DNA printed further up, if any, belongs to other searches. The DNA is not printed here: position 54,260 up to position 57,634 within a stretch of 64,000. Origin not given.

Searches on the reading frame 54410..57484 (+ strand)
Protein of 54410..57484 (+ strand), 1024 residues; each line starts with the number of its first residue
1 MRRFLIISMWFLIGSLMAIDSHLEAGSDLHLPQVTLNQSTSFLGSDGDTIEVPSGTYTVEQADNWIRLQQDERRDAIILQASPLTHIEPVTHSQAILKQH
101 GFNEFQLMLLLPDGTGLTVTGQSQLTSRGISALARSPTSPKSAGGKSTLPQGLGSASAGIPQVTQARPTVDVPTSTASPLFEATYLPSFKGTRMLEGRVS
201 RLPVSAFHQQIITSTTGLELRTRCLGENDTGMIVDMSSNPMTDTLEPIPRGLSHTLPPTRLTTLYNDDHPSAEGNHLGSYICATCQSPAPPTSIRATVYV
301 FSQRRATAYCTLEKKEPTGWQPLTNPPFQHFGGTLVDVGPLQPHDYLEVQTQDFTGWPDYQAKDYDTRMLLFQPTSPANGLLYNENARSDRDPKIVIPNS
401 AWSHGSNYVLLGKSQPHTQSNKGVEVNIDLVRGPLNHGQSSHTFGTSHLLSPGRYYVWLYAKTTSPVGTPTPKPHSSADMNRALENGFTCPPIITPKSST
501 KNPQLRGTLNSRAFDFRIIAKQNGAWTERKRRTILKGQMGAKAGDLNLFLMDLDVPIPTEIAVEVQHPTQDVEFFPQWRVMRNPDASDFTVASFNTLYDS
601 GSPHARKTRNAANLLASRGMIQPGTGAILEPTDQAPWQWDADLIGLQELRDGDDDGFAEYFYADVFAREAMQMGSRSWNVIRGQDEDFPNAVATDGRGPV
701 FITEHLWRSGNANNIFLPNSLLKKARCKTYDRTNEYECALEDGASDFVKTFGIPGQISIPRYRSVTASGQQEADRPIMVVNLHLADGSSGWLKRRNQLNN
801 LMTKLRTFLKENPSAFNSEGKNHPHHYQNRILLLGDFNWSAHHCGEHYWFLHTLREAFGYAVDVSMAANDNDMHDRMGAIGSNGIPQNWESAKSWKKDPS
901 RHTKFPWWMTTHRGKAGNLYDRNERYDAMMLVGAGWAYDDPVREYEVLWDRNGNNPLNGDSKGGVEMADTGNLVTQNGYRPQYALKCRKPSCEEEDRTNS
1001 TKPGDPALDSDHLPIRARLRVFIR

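Call 7: search_protein_families(library=pfam, max_evalue=0.01, proteins=[window:54410-57484:+])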
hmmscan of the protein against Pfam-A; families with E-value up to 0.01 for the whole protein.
window:54410-57484:+ (1024 aa): 1 family
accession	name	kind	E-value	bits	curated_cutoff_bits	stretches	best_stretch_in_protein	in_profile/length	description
PF22669.2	Exo_endo_phos2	-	0.0033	17.4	27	1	771-839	124-179/288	Endonuclease/Exonuclease/phosphatase family 2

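Call 9: search_protein_families(library=ncbifam, max_evalue=0.1, proteins=[window:54410-57484:+])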
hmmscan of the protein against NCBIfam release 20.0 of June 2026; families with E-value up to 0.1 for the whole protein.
window:54410-57484:+ (1024 aa): 0 families
